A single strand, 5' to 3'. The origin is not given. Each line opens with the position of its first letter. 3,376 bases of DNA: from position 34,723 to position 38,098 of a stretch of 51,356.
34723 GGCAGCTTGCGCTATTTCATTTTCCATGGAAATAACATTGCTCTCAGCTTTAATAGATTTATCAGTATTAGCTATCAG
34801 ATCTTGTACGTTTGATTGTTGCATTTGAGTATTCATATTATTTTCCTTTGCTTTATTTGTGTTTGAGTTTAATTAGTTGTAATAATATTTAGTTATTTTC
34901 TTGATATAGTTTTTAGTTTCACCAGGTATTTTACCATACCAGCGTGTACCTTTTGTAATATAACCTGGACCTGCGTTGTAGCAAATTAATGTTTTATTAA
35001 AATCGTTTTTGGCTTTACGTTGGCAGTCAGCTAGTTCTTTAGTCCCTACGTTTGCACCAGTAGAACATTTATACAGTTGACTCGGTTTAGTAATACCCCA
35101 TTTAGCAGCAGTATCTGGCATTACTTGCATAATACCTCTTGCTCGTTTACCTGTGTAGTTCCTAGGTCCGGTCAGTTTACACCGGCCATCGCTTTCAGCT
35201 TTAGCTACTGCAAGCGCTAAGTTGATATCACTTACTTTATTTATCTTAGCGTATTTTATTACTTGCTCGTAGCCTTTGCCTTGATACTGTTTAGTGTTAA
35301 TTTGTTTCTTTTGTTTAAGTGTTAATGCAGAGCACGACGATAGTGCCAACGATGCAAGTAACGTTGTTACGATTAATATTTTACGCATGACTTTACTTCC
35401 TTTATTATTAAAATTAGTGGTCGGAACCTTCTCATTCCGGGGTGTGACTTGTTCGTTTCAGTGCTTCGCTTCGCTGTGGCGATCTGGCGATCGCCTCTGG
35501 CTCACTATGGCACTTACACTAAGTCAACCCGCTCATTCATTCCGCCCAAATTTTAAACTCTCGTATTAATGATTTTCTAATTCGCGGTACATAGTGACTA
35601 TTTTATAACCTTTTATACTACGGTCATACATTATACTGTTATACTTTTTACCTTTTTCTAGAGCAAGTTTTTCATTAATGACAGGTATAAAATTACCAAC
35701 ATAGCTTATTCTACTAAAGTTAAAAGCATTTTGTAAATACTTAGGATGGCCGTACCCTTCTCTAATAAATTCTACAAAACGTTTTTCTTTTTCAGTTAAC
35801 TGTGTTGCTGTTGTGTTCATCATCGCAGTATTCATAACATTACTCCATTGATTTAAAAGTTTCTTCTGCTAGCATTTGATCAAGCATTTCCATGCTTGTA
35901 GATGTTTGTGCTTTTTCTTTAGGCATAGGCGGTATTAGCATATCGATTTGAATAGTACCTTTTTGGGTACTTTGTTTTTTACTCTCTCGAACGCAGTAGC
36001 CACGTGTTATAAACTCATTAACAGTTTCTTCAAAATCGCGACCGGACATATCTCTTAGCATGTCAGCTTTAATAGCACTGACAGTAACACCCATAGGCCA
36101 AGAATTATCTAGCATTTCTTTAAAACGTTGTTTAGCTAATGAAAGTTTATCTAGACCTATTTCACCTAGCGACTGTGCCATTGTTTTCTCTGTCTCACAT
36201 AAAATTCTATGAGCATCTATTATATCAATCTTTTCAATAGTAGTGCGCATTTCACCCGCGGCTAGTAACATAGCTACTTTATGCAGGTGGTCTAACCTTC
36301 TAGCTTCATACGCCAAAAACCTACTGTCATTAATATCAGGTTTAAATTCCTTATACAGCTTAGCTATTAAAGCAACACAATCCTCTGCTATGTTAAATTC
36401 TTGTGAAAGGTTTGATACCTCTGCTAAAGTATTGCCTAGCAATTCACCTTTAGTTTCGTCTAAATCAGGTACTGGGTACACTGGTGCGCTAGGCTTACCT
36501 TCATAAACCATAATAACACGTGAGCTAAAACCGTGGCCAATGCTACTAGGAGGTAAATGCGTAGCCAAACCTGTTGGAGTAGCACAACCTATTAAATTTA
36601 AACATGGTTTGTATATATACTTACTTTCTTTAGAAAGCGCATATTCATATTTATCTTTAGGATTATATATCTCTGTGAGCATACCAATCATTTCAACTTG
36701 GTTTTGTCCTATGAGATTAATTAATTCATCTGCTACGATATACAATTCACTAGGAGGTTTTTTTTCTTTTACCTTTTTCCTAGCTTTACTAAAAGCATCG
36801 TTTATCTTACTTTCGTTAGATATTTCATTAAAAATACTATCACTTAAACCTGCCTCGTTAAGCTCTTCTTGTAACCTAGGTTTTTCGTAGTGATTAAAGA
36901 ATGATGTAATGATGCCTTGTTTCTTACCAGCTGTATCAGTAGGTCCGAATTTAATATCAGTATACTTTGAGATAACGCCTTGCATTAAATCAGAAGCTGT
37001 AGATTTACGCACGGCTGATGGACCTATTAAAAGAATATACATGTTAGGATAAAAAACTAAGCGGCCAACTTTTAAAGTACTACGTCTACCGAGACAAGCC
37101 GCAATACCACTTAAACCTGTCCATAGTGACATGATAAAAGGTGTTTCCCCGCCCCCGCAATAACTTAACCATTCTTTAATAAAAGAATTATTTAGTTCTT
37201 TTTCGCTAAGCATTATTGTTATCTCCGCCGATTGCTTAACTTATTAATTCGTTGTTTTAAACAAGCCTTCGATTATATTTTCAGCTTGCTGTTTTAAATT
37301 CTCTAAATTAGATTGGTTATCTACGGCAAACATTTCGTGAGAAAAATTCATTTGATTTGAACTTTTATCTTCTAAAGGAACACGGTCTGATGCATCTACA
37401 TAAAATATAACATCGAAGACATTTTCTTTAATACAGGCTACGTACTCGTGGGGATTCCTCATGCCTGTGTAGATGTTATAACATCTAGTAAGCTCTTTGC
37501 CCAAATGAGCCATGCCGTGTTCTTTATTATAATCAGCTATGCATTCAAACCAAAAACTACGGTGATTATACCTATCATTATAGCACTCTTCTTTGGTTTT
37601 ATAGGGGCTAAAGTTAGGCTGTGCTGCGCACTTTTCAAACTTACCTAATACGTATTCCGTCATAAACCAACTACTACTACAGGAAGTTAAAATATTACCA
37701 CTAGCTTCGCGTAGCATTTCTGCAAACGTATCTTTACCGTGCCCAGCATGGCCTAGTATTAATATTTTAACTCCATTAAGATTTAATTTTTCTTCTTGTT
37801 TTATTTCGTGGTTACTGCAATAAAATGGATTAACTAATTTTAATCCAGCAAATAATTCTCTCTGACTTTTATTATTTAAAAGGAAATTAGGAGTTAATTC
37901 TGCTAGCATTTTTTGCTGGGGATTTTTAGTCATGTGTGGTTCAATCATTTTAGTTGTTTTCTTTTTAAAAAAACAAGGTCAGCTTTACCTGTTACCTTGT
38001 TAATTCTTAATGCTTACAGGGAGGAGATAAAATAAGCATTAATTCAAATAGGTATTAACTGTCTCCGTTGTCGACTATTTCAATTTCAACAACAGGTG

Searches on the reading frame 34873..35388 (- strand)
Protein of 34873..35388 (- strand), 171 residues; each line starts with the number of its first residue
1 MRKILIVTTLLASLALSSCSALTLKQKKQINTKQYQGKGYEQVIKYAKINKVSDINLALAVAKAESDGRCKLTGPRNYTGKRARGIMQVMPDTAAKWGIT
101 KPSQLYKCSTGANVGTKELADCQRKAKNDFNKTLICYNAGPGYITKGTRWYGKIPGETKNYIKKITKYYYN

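Call 12: search_protein_families(library=phrogs, proteins=[window:34873-35388:-])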
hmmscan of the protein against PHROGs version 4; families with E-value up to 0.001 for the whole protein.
window:34873-35388:- (171 aa): 11 families
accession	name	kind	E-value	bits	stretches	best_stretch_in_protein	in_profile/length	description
phrog_669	-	lysis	1.7e-16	59.8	1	22-170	905-1054/1946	endolysin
phrog_14342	-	tail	2.2e-10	41.7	1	47-168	149-271/272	lytic tail fiber protein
phrog_2013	-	tail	2.2e-10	40.9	1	44-166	472-586/657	lytic tail protein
phrog_28504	-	tail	9.3e-09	35.6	1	54-167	247-358/597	lytic tail fiber protein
phrog_13449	-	other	2.4e-08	34.8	1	42-167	9-117/269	transglycosylase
phrog_342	-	head and packaging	8.4e-08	31.7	1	74-168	44-142/1235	internal virion protein with endolysin domain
phrog_600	-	unknown function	3e-07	31.4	1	2-164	2-170/178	unknown function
phrog_10475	-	lysis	7e-06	25.9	1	64-165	296-392/700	endolysin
phrog_2533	-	unknown function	8.9e-06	25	1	59-168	764-867/1130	-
phrog_19855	-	head and packaging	4.4e-05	22.2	1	38-162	1054-1184/1257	virion structural protein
phrog_28014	-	unknown function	0.00024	21.8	1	47-163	41-149/224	-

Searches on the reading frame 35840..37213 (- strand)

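Call 13: search_protein_families(library=pfam, proteins=[window:35840-37213:-])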
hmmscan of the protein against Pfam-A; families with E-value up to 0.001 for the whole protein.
window:35840-37213:- (457 aa): 1 family
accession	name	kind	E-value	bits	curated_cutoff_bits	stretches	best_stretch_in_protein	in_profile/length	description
PF13148.11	DUF3987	-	4.7e-12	46.2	27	1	24-85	2-64/364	Protein of unknown function (DUF3987)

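Call 55: search_protein_families(library=phrogs, proteins=[window:35840-37213:-], max_evalue=0.001)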
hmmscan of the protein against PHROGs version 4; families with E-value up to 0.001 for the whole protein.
window:35840-37213:- (457 aa): 3 families
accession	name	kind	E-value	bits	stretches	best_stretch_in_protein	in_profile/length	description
phrog_14296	-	DNA, RNA and nucleotide metabolism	1.6e-53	183.2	2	152-388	119-355/417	DNA primase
phrog_5311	-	DNA, RNA and nucleotide metabolism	4.8e-09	36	1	12-433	267-687/692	helicase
phrog_3022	-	DNA, RNA and nucleotide metabolism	1e-07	31.8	1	31-248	383-573/788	DNA primase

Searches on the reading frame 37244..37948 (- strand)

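Call 55: search_protein_families(library=phrogs, proteins=[window:37244-37948:-], max_evalue=0.001)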
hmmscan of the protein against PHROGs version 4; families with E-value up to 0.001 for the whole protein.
window:37244-37948:- (234 aa): 3 families
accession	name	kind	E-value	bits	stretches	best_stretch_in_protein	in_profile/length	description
phrog_38514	-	unknown function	2.8e-26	94.1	1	43-225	147-337/348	-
phrog_139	-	other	3.1e-12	47.5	1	126-227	166-261/342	deoxynucleoside monophosphate kinase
phrog_85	-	DNA, RNA and nucleotide metabolism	0.00018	21.1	1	118-230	208-329/866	thymidylate synthase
